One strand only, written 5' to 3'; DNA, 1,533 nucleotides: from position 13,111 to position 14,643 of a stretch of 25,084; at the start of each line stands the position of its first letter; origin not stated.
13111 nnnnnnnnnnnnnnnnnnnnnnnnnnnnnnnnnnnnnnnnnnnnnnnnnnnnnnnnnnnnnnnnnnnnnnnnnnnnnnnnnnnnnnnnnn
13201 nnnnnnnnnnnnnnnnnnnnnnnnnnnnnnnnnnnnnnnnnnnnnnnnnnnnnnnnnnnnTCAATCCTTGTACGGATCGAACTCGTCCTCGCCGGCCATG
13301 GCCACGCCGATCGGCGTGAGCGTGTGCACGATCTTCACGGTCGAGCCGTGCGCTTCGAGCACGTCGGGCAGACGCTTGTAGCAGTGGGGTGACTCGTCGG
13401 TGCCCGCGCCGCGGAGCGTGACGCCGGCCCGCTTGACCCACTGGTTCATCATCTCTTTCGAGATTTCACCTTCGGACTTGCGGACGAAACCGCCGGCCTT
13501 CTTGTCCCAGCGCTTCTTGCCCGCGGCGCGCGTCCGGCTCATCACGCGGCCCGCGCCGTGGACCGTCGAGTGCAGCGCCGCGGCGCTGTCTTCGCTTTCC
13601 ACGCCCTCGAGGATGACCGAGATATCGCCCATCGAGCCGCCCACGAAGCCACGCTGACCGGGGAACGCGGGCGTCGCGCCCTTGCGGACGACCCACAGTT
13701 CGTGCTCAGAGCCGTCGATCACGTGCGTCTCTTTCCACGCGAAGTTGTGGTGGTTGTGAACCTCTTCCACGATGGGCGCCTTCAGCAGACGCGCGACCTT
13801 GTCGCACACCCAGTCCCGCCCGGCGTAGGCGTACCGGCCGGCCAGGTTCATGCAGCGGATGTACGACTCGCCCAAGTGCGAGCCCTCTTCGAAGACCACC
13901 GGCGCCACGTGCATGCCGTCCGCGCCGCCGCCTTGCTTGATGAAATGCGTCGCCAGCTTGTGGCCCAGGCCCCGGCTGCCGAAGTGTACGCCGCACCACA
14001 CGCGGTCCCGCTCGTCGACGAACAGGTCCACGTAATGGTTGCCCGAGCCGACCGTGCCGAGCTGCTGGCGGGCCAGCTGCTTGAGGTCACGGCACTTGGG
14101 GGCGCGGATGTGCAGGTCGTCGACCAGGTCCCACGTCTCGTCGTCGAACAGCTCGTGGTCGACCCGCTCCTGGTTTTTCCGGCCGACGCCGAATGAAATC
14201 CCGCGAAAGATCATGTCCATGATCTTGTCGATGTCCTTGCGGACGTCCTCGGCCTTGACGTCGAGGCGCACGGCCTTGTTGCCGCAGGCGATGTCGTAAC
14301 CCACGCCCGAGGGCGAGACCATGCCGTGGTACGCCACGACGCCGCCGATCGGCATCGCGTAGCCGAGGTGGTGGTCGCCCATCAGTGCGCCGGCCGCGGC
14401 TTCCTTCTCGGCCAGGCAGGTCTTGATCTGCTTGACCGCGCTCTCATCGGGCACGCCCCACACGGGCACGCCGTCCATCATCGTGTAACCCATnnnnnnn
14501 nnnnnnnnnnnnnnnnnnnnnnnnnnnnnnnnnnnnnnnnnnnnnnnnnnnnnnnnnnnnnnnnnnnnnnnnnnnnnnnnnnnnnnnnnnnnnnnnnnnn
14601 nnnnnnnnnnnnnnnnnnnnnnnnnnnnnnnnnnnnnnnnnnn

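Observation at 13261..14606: rtcB RNA ligase co-transcribed with tRNA-Gly inside the tRNA array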

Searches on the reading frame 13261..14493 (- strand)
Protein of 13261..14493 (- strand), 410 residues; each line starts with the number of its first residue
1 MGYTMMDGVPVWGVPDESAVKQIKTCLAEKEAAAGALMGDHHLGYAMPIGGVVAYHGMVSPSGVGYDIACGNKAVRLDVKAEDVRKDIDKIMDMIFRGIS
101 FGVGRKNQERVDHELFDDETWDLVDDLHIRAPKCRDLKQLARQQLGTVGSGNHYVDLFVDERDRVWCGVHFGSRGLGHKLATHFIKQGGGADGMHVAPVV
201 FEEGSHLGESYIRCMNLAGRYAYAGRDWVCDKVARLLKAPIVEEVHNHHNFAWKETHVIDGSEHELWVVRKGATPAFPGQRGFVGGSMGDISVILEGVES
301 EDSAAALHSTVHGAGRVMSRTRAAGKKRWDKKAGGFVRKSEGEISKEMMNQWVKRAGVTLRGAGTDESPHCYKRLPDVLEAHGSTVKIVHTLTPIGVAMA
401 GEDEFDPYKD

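Call 6: search_protein_families(library=pfam, proteins=[window:13261-14493:-])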
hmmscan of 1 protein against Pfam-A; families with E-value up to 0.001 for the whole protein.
window:13261-14493:- (410 aa): 1 family
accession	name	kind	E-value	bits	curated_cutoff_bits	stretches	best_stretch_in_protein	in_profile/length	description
PF01139.22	RtcB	-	2.6e-66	225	27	1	36-398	16-424/426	tRNA-splicing ligase RtcB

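Call 11: search_solved_structures(query=window:13261-14493:-, show_alignments=2)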
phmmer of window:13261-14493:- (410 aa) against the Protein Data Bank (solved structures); distinct sequences matched with E-value up to 0.001: 9.
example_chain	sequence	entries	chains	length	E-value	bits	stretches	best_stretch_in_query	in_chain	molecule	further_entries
4dwr_B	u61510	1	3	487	8.4e-32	113.9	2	137-399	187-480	tRNA-splicing ligase RtcB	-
1uc2_A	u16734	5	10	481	1e-31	113.6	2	137-399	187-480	hypothetical protein PH1602 | tRNA-splicing ligase RtcB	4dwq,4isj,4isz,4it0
7lfq_A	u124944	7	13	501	1.2e-31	113.4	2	137-399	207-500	RNA-splicing ligase RtcB | tRNA-splicing ligase RtcB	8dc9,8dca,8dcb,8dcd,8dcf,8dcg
7p3b_A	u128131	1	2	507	2.1e-24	89.5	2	138-323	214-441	RNA-splicing ligase RtcB homolog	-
8odo_A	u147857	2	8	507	2.1e-24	89.5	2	138-323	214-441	RNA-splicing ligase RtcB homolog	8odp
8orj_A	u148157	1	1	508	2.1e-24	89.5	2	138-323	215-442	RNA-splicing ligase RtcB homolog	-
8btt_A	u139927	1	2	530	3e-24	89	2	138-323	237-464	RNA-splicing ligase RtcB homolog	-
9i8v_C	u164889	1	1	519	4.6e-23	85.1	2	138-323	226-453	RNA-splicing ligase RtcB homolog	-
2epg_A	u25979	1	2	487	3.3e-19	72.4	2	37-108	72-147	Hypothetical protein TTHA1785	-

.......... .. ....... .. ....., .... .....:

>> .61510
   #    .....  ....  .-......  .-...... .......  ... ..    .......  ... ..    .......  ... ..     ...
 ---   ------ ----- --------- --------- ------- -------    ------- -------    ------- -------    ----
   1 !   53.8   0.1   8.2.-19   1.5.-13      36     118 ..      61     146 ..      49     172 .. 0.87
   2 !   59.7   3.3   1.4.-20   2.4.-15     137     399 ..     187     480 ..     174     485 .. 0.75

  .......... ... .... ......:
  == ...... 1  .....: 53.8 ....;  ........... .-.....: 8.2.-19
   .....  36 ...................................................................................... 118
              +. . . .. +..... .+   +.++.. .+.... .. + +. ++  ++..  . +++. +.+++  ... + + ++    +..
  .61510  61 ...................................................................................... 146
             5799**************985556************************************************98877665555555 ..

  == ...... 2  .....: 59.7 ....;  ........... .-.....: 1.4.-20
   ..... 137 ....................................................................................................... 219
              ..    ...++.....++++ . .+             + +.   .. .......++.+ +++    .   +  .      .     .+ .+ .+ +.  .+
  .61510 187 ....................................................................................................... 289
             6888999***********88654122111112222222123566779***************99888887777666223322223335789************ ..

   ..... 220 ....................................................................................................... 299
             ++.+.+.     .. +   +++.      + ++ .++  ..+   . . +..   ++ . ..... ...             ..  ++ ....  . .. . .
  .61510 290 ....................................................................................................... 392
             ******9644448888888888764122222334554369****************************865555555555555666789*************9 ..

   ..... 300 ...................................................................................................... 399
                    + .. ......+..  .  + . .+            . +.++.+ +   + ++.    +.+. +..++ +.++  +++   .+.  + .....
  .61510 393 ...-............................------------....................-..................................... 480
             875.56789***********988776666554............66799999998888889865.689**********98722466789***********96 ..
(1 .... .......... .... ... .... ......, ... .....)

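Call 12: find_related_loci(query=window:13261-14493:-, collection=genome_contigs, flank=10000)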
Query window:13261-14493:- (410 aa) in genome_contigs; peptide patterns used: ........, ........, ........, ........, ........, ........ (x = any residue, [..] = any of these).
600 stretches matched a pattern (row limit reached: there are more); 585 encode a relative of the query (tblastn E <= 1e-3); the best 80 are kept; 80 distinct loci.
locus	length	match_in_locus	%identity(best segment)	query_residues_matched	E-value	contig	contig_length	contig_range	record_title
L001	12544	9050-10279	85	1-410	0e+0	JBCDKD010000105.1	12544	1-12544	MAG: Planctomycetota bacterium isolate P01_H01_bin.50 k141_1148957_length_12544_cov_28.0353, whole genome shotgun sequen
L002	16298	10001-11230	79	1-410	0e+0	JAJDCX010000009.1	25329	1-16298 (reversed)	MAG: Phycisphaeraceae bacterium isolate OFTM41 OFTM41_8, whole genome shotgun sequence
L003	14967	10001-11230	79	1-410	0e+0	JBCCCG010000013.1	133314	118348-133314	MAG: Planctomycetota bacterium isolate P01_A01_bin.54 k141_208392_length_133314_cov_18.8086, whole genome shotgun sequen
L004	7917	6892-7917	86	1-342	0e+0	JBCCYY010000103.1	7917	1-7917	MAG: Planctomycetota bacterium isolate P01_F01_bin.22 k141_3232908_length_7917_cov_26.2760, whole genome shotgun sequenc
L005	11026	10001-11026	86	1-342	0e+0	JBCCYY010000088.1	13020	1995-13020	MAG: Planctomycetota bacterium isolate P01_F01_bin.22 k141_552737_length_13020_cov_29.2176, whole genome shotgun sequenc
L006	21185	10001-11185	69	1-410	0e+0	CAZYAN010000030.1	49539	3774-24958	MAG TPA_asm: uncultured Opitutales bacterium isolate SRP268622_co1_186 genome assembly, contig: NODE_1271_length_49539_c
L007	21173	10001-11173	68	5-410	0e+0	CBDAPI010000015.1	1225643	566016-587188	MAG: Acidobacteriota bacterium isolate f35b9e99-e4d3-4cb6-9eee-81227bac6fb5 genome assembly, contig: contig_15, whole ge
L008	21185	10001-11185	67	1-410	1e-180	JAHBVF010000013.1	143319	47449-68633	MAG: Caldilineaceae bacterium isolate ACE_CHL8 CHL8_13, whole genome shotgun sequence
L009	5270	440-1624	66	1-410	0e+0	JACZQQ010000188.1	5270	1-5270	MAG: Acidobacteria bacterium isolate B4D1T1 B4D1T1_NODE6256, whole genome shotgun sequence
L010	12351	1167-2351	68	1-410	2e-179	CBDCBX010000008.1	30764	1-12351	MAG: Acidobacteriota bacterium isolate 3beccde0-225e-480f-8752-c289bce3f7eb genome assembly, contig: contig_8, whole gen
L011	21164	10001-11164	66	6-410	5e-178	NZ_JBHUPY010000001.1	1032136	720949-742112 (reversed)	Herpetosiphon sp. NSE202 contig1, whole genome shotgun sequence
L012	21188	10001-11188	66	5-410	8e-178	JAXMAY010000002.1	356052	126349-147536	MAG: Gemmataceae bacterium isolate STL-PLA22 C4.68.fa-2, whole genome shotgun sequence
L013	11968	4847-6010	66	6-410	2e-177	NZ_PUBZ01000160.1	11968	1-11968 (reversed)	Herpetosiphon llansteffanensis strain CA052B NODE_91_length_11968_cov_28_3618_ID_4322, whole genome shotgun sequence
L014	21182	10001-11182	65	1-410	3e-177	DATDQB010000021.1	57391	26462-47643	MAG TPA_asm: Candidatus Omnitrophota bacterium isolate SMAG_U7936 k141_454271, whole genome shotgun sequence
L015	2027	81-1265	67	1-410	0e+0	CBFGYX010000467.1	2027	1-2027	MAG TPA_asm: uncultured bacterium isolate SRR32277364_metabat2_23 genome assembly, contig: ERZ27320626.21991, whole geno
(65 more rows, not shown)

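Call 28: search_protein_families(library=ncbifam, proteins=[window:13261-14493:-], max_evalue=0.01)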
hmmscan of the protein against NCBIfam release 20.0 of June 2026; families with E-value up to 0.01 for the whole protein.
window:13261-14493:- (410 aa): 4 families
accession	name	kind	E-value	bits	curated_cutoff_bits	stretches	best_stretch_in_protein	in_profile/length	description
NF052663.1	RtcB_rel_intein2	exception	5.9e-33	114.6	1050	1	69-393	310-619/626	intein-containing RctB family protein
NF007153.0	PRK09588.1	equivalog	1.6e-31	109.6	407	1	17-395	24-368/379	RNA ligase RtcB family protein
NF038162.1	RtcB_rel_intein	exception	1.4e-28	99.5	1150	2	138-398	669-959/961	intein-containing RtcB family protein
TIGR03073.1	release_rtcB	hypoth_equivalog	3.9e-23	82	271.8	1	17-382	13-342/356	RNA ligase RtcB family protein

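Call 30: find_related_loci(query=window:13261-14493:-, collection=viral_contigs, flank=10000)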
Query window:13261-14493:- (410 aa) in viral_contigs; peptide patterns used: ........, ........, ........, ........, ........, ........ (x = any residue, [..] = any of these).
211 stretches matched a pattern; 205 encode a relative of the query (tblastn E <= 1e-3); the best 80 are kept; 80 distinct loci.
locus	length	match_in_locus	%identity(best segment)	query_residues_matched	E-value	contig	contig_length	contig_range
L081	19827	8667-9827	67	5-410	1e-172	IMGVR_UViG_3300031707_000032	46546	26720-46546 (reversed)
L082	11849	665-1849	62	1-410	5e-171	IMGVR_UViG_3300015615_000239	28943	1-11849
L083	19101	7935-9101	64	5-410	9e-170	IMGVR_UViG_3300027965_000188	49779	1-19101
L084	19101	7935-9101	64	5-410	9e-170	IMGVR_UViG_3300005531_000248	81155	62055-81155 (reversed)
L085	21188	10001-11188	64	6-410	5e-168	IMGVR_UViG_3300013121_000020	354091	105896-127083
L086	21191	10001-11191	62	6-410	8e-166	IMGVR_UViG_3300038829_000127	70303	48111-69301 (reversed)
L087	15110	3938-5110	63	5-410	4e-163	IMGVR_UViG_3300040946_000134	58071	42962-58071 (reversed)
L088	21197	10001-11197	60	5-410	4e-163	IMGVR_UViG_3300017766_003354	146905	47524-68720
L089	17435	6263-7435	60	4-410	2e-162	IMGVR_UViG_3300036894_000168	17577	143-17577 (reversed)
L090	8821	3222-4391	61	5-410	2e-162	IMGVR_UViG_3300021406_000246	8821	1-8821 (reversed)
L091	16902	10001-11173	60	6-410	5e-162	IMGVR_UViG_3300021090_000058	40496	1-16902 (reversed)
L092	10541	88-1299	60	3-410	3e-162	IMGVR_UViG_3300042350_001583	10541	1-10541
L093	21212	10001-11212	60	3-410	3e-162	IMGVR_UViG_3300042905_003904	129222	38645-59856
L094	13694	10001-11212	60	3-410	3e-162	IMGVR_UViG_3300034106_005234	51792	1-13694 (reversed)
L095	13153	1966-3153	62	3-410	5e-161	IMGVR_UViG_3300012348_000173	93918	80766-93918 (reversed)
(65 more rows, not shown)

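Call 31: search_dna_similar(query=window:13261-14493:-, collection=phages, mode=protein, max_rows=25)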
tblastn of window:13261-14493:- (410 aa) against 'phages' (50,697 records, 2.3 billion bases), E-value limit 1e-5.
Records with a match: 649; places in all: 649; records where one place covers at least 80% of the query: 406.
Best place of each record, by identity: <60% 649.
By first word of the organism name: Mycobacterium 221; Bacillus 60; Listeria 58; Brevibacterium 32; Caulobacter 30; Gordonia 25; Enterococcus 23; Microbacterium 19; Pseudomonas 17; Erwinia 17; and 41 more.
By host as written in the record: Mycobacterium smegmatis mc2 155 163; Listeria monocytogenes 47; - 36; Brevibacterium aurantiacum SMQ-1335 32; Mycobacterium smegmatis mc#155 29; Gordonia terrae 3612 24; Erwinia amylovora 14; Caulobacter vibrioides CB15 11; and 146 more.
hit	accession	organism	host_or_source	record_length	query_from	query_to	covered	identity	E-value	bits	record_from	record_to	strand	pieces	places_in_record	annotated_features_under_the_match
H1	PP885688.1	Tunturiibacter phage Tunturi_5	Tunturiibacter psychrotolerans X4BP1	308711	1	410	100%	59.6%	2e-150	476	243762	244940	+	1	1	tRNA splicing ligase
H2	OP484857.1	Sinorhizobium phage AP-16-3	Sinorhizobium meliloti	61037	11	410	98%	54.1%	5e-132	424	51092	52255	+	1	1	hypothetical protein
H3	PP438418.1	Microcystis phage Mwe-JY26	Microcystis wesenbergii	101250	4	410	99%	50.7%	9e-117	380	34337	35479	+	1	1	hypothetical protein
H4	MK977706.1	Corynebacterium phage Dina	Corynebacterium xerosis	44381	12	392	93%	33.1%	9e-39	154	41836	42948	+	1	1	61: RtcB-like RNA ligase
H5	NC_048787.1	Corynebacterium phage Dina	Corynebacterium xerosis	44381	12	392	93%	33.1%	9e-39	154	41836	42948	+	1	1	61: tRNA splicing ligase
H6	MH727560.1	Corynebacterium phage SamW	Corynebacterium xerosis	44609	12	392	93%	33.1%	1e-38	154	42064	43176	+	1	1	58: RtcB-like RNA ligase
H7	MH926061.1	Corynebacterium phage Troy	Corynebacterium xerosis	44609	12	392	93%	33.1%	1e-38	154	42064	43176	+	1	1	58: RtcB-like RNA ligase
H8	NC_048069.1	Corynebacterium phage SamW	Corynebacterium xerosis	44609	12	392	93%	33.1%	1e-38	154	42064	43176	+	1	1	58: tRNA splicing ligase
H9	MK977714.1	Corynebacterium phage Bran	Corynebacterium xerosis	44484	12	392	93%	33.1%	1e-38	154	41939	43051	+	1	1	67: RtcB-like RNA ligase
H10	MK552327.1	Pseudomonas phage Psa21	Pseudomonas syringae actinidae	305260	8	392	94%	32.5%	1e-39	157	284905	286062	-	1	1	RtcB protein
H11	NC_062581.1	Pseudomonas phage Psa21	Pseudomonas syringae actinidae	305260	8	392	94%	32.5%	1e-39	157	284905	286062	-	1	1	tRNA splicing ligase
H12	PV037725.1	Pseudomonas phage Viktualia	Pseudomonas syringae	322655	1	395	96%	31.2%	1e-35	145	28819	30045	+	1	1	tRNA splicing ligase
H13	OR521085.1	Corynebacterium phage PSonyx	Corynebacterium glutamicum MB001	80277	17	395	92%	32.3%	4e-35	143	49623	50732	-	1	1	91: RtcB-like RNA ligase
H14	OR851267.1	Salmonella phage S.Kent 1-2-1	Salmonella enterica subsp. enterica ...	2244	1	390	95%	31.2%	2e-40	158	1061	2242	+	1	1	record has no annotation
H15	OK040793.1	Microbacterium phage Zooman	Microbacterium foliorum NRRL B-24224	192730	16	395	93%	32.0%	1e-37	151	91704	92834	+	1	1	152: RtcB-like RNA ligase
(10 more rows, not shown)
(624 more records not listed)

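Call 33: get_annotated_region(hit=H1, flank=10000)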
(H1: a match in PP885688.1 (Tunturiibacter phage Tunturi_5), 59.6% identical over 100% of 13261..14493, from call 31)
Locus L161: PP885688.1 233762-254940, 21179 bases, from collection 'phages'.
description: Tunturiibacter phage Tunturi_5, complete genome.
organism: Tunturiibacter phage Tunturi_5 (NCBI taxid 3378199)
taxonomy: Viruses; Duplodnaviria; Heunggongvirae; Uroviricota; Caudoviricetes
host: Tunturiibacter psychrotolerans X4BP1; source: soil; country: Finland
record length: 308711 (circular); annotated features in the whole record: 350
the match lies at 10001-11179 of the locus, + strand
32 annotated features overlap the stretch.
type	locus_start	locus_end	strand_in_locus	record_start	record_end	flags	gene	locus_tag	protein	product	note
CDS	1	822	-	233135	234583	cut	-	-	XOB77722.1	tRNA nucleotidyltransferase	ORF279; gp279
CDS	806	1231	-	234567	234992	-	-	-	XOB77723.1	hypothetical protein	ORF280; gp280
CDS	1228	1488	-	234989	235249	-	-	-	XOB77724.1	hypothetical protein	ORF281; gp281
CDS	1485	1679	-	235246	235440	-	-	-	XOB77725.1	hypothetical protein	ORF282; gp282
CDS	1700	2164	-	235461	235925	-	-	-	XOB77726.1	hypothetical protein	ORF283; gp283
CDS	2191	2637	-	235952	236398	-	-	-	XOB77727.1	hypothetical protein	ORF284; gp284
CDS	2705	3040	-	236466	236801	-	-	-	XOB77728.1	hypothetical protein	ORF285; gp285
CDS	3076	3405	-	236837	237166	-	-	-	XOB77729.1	hypothetical protein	ORF286; gp286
CDS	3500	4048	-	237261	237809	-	-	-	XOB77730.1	hypothetical protein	ORF287; gp287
CDS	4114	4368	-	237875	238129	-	-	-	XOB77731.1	hypothetical protein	ORF288; gp288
CDS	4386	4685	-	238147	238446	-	-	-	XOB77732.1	cytidyltransferase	ORF289; gp289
CDS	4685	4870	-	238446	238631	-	-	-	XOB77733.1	hypothetical protein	ORF290; gp290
CDS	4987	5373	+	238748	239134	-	-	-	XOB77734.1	nudix hydrolase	ORF291; gp291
CDS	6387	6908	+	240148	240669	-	-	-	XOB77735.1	HNH endonuclease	ORF292; gp292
CDS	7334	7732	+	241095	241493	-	-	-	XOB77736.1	hypothetical protein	ORF293; gp293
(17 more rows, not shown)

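Call 41: find_encoding_contigs(protein=window:13261-14493:-, flank=10000, max_places=6)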
Protein window:13261-14493:- (410 aa): 1 contig read that carries it; 1 place shown.
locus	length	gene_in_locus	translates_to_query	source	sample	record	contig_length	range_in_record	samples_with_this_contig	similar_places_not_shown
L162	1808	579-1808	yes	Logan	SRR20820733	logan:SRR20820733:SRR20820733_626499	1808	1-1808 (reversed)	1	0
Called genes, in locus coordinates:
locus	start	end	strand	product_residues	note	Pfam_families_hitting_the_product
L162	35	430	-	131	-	-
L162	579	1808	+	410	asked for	PF01139:RtcB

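Call 43: search_dna_similar(query=window:13261-14493:-, collection=plasmids, mode=protein, max_rows=30)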
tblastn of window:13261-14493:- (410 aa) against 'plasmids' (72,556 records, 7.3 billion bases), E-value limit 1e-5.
Records with a match: 236; places in all: 245; records where one place covers at least 80% of the query: 213.
Best place of each record, by identity: <60% 236.
By first word of the organism name: Ralstonia 116; Escherichia 10; Klebsiella 8; Clostridioides 7; Bacillus 6; Paenibacillus 5; Acinetobacter 5; Methylosinus 5; Clostridium 5; Burkholderia 4; and 45 more.
By predicted mobility (MOB-suite, as given by PLSDB): non-mobilizable 111; mobilizable 110; conjugative 15.
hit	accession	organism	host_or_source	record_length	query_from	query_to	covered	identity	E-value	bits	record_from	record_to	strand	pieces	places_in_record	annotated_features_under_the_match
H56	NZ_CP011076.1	Brevibacillus laterosporus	Oryza sativa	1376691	3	410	100%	52.3%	1e-134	432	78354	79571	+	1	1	none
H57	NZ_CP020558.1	Paenibacillus larvae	Apis mellifera,single cell microbial ...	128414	5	410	99%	52.3%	3e-135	434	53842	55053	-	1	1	RtcB family protein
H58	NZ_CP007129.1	Gemmatirosa kalamazoonensis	-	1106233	9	410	98%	51.3%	1e-115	378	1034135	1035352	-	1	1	record has no annotation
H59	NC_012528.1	Deinococcus deserti VCD115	-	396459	12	399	95%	33.1%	2e-47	181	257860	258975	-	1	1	RtcB family protein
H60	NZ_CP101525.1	Burkholderia arboris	mixed culture,soil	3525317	1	395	96%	31.6%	2e-37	152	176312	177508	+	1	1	none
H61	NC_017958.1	Tistrella mobilis KA081020-065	-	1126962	8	392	94%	32.3%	3e-34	142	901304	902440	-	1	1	record has no annotation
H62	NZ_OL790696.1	Escherichia coli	-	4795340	1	392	96%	31.7%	3e-41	162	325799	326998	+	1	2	none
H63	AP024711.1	Leptolinea sp. HRD-7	-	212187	36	397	88%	34.1%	1e-39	158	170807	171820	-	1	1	hypothetical protein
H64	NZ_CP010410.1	Xanthomonas sacchari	cell culture,rice seeds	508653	9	392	94%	32.0%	9e-38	152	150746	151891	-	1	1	RtcB family protein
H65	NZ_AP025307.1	Aureibacter tunicatorum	-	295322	16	406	95%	31.4%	2e-44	172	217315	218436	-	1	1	RtcB family protein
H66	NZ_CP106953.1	Eleftheria terrae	soil sample,soil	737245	1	395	96%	31.0%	2e-38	154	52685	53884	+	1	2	RtcB family protein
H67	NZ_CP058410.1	Trichlorobacter lovleyi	whole genome,river sediment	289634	3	395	96%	31.0%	2e-29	128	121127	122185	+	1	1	RtcB family protein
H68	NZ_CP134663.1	Escherichia coli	Larus michahellis,bacteria,cloaca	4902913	1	392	96%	31.0%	6e-40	159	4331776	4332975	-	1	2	none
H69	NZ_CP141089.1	Escherichia coli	Homo sapiens,Infected Human Urine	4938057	1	392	96%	31.0%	7e-40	159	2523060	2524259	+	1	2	none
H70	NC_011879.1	Pseudarthrobacter chlorophenolicus A6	-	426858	16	395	93%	31.6%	5e-30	130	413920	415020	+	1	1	RtcB family protein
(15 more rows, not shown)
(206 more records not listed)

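Call 54: search_protein_families(library=phrogs, proteins=[window:13261-14493:-], max_evalue=0.01)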
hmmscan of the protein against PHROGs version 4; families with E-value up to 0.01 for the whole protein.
window:13261-14493:- (410 aa): 2 families
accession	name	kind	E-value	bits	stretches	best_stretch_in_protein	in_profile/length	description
phrog_1075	-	DNA, RNA and nucleotide metabolism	3.4e-72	245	1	16-406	74-447/459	tRNA splicing ligase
phrog_32430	-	DNA, RNA and nucleotide metabolism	4.2e-16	59.9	1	265-395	22-133/139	tRNA splicing ligase RtcB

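Call 55: search_protein_families(library=padloc, proteins=[window:13261-14493:-], max_evalue=0.01)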
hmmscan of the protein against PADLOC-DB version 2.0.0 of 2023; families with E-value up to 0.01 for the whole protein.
window:13261-14493:- (410 aa): 0 families
